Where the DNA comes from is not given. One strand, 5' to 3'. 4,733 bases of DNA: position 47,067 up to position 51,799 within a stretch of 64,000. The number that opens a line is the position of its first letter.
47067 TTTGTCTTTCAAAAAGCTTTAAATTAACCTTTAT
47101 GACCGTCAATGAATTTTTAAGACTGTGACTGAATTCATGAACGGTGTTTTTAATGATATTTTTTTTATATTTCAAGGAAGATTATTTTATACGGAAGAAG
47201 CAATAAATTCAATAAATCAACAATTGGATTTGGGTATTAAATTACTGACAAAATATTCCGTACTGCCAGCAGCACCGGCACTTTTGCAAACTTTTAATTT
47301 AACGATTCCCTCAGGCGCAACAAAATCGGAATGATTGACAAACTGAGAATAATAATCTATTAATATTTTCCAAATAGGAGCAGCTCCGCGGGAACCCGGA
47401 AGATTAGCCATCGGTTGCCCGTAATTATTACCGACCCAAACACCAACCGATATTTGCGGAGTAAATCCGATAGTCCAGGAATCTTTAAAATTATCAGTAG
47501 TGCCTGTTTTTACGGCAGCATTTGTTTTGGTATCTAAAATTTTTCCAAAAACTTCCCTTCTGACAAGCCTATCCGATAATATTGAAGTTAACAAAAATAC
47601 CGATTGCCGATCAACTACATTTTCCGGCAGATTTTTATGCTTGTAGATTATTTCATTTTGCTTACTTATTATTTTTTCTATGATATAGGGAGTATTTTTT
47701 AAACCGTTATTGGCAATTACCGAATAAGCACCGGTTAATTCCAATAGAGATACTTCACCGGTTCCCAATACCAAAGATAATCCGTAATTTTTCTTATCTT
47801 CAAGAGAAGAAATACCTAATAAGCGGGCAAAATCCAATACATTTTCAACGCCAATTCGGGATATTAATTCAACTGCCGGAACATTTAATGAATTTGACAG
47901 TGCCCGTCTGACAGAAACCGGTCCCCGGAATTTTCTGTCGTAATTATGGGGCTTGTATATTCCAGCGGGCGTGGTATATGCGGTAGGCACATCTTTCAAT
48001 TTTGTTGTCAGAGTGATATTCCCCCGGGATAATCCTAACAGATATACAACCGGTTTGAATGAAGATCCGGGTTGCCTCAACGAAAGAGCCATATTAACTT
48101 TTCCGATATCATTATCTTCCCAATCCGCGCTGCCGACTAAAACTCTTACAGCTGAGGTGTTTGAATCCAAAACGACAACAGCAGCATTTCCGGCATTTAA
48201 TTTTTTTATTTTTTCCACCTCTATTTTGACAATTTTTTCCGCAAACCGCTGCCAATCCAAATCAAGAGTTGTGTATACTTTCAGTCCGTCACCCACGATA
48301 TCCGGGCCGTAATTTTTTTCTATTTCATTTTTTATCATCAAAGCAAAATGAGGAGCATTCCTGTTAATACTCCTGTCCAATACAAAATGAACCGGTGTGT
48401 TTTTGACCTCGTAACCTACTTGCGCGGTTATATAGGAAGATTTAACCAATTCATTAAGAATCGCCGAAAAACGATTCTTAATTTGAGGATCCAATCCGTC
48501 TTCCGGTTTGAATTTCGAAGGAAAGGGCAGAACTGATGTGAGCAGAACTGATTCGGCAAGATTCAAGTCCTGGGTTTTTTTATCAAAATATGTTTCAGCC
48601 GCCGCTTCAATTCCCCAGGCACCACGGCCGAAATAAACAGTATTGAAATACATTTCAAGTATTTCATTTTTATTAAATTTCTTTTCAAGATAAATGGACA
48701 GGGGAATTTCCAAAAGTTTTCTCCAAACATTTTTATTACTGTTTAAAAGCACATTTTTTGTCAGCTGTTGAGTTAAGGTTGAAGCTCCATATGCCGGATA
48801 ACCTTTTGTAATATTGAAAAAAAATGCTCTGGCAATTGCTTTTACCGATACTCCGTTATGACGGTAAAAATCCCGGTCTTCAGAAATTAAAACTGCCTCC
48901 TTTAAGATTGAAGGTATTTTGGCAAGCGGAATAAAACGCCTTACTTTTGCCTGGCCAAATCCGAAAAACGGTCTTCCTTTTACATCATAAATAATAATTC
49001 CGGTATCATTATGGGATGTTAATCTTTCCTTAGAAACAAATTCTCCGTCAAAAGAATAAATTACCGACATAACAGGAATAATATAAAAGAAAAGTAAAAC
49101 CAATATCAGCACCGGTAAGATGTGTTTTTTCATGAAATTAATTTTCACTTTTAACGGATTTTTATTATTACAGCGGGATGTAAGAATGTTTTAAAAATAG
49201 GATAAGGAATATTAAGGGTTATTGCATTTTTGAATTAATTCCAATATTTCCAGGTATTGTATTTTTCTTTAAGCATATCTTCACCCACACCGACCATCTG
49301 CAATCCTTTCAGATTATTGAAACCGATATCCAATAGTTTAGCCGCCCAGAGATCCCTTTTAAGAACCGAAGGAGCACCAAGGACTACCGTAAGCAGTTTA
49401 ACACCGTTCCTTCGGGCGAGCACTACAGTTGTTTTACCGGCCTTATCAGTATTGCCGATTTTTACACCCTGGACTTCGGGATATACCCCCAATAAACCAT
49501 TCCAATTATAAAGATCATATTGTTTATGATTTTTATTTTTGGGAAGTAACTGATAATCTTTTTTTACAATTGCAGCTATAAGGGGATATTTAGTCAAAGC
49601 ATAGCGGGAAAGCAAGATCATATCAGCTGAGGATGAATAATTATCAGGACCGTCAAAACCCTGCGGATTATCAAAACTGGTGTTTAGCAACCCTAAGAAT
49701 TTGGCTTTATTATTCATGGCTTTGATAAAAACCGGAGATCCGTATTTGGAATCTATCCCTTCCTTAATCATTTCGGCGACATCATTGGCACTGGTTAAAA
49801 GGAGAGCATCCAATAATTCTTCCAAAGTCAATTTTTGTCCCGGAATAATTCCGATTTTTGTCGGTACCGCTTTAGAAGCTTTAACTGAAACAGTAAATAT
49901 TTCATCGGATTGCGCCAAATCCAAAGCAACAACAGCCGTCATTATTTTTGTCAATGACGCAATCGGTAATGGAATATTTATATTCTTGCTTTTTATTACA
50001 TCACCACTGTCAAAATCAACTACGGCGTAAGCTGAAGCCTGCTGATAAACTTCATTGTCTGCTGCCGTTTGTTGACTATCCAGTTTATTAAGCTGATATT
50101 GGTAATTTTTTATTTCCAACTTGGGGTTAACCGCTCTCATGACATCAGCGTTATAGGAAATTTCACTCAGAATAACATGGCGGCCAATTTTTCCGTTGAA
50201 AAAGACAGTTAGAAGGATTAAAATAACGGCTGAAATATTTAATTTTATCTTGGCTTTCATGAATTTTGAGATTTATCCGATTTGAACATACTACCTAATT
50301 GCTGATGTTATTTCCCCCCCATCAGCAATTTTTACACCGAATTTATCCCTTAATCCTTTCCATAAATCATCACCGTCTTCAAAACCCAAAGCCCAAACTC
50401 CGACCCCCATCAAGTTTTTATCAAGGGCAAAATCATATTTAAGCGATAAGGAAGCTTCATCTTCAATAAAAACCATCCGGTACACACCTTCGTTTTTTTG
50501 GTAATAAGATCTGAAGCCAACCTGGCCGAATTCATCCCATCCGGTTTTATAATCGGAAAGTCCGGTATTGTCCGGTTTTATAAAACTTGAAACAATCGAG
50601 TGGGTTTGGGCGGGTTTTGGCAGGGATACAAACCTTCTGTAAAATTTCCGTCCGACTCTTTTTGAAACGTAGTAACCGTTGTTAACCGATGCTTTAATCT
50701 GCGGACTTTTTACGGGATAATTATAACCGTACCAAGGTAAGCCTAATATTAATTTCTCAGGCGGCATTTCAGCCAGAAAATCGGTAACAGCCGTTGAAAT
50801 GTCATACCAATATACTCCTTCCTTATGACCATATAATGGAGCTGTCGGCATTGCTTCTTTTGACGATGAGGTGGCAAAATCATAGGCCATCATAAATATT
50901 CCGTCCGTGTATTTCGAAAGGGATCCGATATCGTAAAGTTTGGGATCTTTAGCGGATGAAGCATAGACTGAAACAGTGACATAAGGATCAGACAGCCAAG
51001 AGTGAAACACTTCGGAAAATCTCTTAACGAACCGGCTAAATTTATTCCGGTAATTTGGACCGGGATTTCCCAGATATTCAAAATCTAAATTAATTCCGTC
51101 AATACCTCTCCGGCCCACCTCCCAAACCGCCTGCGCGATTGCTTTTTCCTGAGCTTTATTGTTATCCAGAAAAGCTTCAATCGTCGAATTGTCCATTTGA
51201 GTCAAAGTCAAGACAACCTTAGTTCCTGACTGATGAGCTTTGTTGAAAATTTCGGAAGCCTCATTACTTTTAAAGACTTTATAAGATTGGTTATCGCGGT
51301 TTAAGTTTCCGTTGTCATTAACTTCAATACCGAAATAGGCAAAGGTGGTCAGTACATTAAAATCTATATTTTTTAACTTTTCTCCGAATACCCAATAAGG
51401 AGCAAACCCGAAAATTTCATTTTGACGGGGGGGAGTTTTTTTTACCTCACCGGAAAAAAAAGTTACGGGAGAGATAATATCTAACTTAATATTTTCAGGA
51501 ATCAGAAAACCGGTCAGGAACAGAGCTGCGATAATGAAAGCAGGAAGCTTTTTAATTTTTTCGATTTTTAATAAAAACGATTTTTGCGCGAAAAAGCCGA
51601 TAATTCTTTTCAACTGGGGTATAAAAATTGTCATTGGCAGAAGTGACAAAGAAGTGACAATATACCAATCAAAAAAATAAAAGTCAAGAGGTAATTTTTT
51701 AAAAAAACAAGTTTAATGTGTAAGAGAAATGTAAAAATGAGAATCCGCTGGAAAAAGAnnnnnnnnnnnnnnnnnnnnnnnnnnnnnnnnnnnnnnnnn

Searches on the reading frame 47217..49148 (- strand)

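Call 15: search_protein_families(library=pfam, proteins=[window:47217-49148:-])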
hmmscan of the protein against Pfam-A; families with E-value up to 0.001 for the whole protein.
window:47217-49148:- (643 aa): 2 families
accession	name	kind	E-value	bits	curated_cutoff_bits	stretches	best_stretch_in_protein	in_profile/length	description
PF00912.28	Transgly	-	8.6e-55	185.4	27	1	64-234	8-177/178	Transglycosylase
PF00905.27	Transpeptidase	-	6.1e-25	88.5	22.1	1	323-565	2-267/299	Penicillin binding protein transpeptidase domain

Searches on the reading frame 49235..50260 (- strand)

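Call 15: search_protein_families(library=pfam, proteins=[window:49235-50260:-])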
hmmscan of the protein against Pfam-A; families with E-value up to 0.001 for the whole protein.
window:49235-50260:- (341 aa): 2 families
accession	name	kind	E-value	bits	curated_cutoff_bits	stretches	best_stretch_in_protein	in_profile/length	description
PF00768.25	Peptidase_S11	-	4.9e-42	144.5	27.6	1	72-297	9-238/239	D-alanyl-D-alanine carboxypeptidase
PF02113.21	Peptidase_S13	-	3e-05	23.4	22.8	1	64-130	7-73/444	D-Ala-D-Ala carboxypeptidase 3 (S13) family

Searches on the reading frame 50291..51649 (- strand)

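Call 15: search_protein_families(library=pfam, proteins=[window:50291-51649:-])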
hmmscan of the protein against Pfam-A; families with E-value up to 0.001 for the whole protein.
window:50291-51649:- (452 aa): 1 family
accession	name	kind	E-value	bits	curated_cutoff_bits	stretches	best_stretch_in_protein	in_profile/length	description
PF00704.34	Glyco_hydro_18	-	5.1e-30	105.7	29.6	1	103-422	28-315/317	Glycosyl hydrolases family 18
